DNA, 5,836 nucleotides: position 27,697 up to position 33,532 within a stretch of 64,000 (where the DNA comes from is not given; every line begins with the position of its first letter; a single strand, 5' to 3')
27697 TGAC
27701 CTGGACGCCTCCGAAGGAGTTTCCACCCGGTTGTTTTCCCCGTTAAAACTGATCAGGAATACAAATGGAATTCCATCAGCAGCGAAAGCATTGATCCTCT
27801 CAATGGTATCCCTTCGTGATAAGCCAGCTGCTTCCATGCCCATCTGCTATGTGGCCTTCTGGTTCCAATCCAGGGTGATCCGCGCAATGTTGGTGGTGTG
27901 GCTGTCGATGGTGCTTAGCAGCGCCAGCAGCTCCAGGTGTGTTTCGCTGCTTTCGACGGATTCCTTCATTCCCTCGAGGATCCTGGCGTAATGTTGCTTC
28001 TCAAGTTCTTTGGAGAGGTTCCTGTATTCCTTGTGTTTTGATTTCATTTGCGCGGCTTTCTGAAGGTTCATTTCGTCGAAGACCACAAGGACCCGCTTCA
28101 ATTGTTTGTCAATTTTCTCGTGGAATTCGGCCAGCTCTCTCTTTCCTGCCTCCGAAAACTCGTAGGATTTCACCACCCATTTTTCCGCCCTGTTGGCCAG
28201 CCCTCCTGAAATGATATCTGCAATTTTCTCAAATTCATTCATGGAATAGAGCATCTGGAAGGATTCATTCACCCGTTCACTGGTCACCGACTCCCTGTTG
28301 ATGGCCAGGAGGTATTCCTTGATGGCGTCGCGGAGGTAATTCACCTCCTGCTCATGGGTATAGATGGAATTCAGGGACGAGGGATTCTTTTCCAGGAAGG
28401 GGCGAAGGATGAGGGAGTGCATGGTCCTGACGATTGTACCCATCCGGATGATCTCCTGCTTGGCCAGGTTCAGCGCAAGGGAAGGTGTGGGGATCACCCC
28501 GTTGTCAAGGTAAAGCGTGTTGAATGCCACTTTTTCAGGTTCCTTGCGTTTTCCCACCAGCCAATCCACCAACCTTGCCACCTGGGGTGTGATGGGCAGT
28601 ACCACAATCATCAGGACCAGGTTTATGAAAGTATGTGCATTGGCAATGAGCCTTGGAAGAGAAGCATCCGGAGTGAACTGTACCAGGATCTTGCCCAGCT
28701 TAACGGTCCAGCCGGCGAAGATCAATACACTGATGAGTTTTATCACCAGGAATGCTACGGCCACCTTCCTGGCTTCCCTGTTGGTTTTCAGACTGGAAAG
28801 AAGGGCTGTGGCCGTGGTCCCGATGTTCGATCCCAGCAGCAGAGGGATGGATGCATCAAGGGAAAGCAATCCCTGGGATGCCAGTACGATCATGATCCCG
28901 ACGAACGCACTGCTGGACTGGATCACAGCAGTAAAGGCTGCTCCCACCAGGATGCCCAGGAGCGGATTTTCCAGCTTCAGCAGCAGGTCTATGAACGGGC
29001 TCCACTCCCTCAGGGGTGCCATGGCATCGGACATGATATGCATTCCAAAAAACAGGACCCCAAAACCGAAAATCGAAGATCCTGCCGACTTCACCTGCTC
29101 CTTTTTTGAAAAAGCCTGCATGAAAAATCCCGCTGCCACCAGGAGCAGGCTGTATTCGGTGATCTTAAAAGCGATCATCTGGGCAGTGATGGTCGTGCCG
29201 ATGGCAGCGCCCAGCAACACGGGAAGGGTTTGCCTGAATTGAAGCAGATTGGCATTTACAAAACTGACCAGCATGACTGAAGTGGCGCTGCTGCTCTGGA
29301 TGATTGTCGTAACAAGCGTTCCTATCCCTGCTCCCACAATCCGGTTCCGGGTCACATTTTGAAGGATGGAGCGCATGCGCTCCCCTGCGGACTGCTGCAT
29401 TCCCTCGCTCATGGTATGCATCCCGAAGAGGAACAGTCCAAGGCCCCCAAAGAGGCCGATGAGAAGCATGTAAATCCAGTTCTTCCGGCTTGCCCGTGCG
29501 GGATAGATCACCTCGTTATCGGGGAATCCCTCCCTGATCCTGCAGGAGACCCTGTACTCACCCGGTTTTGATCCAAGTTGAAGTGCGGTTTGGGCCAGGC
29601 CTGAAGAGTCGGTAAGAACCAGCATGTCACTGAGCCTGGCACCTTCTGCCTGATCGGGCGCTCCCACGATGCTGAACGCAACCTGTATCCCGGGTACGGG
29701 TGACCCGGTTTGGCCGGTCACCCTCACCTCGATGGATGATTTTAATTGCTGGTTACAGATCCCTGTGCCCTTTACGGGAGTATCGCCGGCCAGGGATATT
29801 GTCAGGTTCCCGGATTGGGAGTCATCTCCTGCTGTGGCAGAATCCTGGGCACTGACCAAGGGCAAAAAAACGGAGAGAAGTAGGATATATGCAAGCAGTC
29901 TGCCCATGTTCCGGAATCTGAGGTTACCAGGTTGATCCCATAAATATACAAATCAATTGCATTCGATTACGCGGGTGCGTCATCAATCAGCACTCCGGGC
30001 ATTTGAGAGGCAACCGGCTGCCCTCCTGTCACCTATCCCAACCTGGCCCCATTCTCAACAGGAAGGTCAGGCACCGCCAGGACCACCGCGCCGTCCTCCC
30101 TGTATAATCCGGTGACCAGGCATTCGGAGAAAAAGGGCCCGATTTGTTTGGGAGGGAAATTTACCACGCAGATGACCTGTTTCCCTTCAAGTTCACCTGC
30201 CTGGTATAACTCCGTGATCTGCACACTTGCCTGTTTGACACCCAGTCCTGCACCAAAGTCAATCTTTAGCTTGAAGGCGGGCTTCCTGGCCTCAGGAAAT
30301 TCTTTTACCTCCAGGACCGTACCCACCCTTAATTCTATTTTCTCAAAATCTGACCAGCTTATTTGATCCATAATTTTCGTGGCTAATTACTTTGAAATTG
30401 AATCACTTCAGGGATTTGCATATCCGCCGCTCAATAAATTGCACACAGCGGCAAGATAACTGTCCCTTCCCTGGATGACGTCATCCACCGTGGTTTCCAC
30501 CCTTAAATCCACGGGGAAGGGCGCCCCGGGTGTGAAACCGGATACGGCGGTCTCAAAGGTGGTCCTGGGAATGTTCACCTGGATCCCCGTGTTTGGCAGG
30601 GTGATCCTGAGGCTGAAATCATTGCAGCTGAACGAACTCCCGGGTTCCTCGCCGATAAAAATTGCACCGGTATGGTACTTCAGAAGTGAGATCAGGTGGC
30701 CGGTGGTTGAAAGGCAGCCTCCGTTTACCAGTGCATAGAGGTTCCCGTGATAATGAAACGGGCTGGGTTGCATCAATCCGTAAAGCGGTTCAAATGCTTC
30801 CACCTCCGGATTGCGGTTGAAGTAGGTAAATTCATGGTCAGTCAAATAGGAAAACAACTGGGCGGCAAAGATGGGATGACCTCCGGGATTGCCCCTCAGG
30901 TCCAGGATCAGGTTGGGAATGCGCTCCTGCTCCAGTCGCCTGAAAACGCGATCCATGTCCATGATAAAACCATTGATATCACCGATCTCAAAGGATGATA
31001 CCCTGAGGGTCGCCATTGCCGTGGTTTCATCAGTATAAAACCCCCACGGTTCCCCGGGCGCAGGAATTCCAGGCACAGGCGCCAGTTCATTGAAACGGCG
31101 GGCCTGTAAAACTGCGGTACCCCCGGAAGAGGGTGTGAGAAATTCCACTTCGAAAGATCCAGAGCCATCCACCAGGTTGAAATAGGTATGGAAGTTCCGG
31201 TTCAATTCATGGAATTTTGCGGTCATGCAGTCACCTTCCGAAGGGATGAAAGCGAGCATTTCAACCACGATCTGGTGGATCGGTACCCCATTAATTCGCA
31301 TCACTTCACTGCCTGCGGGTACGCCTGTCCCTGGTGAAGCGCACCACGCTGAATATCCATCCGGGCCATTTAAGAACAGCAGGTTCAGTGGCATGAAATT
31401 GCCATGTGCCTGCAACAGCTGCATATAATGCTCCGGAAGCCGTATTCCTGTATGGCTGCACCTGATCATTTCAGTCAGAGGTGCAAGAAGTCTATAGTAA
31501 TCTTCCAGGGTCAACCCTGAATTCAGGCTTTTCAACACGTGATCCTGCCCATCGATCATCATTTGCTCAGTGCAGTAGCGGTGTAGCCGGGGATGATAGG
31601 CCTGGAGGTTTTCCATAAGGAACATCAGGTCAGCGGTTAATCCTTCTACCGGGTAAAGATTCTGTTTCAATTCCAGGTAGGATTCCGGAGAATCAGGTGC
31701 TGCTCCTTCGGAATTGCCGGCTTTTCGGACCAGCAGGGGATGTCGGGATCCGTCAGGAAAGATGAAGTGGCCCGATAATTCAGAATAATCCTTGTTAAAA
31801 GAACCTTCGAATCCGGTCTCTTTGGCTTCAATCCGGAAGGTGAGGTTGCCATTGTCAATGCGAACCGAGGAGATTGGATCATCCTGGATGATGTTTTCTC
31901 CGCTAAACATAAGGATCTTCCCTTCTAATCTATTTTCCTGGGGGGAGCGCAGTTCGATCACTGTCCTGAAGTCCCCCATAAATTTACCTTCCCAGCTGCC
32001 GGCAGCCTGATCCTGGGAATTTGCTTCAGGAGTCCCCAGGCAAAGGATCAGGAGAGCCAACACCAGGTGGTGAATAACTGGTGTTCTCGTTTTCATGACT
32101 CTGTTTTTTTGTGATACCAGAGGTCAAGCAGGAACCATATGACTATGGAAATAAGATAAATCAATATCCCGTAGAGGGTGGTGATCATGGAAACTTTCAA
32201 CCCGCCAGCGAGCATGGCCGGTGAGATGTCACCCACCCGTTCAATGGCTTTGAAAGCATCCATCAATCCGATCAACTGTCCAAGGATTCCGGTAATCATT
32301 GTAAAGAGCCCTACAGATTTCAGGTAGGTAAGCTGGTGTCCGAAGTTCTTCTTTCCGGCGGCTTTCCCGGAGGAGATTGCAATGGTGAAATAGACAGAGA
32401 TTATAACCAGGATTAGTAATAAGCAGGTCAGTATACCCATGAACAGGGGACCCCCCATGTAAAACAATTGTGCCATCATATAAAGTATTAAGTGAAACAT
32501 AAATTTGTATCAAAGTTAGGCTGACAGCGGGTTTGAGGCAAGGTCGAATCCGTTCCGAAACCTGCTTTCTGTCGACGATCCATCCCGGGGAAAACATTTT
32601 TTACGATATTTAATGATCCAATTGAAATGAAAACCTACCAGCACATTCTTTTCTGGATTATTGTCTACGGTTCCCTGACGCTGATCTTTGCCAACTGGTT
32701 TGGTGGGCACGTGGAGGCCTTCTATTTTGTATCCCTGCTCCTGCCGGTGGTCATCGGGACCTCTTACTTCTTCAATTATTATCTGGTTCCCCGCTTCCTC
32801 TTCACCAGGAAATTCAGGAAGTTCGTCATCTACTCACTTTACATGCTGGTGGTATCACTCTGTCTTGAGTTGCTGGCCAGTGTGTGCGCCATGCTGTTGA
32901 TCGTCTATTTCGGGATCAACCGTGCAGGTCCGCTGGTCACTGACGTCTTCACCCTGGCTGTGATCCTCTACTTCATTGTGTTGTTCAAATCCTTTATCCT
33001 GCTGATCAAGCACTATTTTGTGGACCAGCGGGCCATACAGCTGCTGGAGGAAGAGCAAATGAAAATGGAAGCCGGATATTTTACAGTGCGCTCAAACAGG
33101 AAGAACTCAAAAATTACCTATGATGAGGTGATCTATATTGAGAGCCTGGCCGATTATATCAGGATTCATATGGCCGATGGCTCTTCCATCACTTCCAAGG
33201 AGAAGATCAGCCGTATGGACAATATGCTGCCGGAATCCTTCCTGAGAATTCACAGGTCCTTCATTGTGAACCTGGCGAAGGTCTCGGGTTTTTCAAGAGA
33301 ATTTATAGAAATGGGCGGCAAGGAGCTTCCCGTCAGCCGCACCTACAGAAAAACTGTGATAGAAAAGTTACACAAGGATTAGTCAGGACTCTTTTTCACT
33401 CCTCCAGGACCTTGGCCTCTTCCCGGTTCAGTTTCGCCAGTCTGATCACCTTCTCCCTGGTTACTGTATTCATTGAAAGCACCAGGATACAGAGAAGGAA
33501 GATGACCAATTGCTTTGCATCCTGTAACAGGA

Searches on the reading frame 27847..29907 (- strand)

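Call 53: search_protein_families(library=pfam, proteins=[window:27847-29907:-])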
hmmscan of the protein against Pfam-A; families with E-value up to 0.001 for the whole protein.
window:27847-29907:- (686 aa): 3 families
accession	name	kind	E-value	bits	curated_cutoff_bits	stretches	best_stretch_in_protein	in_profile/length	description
PF02690.20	Na_Pi_cotrans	-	2.4e-66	222.4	29.1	2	158-293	1-136/137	Na+/Pi-cotransporter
PF01895.24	PhoU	-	2.4e-13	50.7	23.5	1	486-566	1-82/89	PhoU domain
PF02369.22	Big_1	-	2.5e-05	24.7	34.9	1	51-125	13-81/93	Bacterial Ig-like domain (group 1)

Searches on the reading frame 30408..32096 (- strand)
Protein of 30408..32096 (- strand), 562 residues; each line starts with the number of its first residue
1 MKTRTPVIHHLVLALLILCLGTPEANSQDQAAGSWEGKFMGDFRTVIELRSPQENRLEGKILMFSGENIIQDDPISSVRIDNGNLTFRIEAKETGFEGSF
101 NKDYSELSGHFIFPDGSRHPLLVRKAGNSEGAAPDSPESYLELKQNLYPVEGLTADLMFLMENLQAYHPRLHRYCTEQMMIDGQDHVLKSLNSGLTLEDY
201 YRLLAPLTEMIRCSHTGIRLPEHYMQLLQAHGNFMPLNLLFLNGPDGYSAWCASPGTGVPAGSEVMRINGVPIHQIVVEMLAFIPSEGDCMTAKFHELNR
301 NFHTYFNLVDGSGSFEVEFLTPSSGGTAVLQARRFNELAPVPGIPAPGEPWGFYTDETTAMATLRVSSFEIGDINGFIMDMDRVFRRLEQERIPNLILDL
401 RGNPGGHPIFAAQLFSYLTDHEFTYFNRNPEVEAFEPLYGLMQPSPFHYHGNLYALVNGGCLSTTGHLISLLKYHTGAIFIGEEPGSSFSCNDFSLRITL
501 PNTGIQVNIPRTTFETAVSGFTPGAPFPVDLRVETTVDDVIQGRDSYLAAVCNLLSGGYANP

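Call 53: search_protein_families(library=pfam, proteins=[window:30408-32096:-])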
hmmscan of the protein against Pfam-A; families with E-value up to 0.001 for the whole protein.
window:30408-32096:- (562 aa): 1 family
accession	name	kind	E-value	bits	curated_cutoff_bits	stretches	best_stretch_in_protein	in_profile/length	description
PF03572.23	Peptidase_S41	-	6.8e-13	49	24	1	362-490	3-126/165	Peptidase family S41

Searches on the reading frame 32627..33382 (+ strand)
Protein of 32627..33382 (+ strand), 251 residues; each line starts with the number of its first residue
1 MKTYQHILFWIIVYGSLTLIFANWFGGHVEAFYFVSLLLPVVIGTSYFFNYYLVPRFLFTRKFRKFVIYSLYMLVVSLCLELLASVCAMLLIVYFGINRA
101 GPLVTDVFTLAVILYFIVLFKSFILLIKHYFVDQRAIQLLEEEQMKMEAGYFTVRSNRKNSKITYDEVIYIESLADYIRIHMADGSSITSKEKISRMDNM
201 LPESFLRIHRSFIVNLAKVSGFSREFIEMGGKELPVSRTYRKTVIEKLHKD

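Call 53: search_protein_families(library=pfam, proteins=[window:32627-33382:+])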
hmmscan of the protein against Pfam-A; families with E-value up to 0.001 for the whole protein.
window:32627-33382:+ (251 aa): 1 family
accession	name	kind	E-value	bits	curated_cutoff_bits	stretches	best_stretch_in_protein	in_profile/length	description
PF04397.21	LytTR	-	2.3e-17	63.4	22.6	1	162-248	5-97/98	LytTr DNA-binding domain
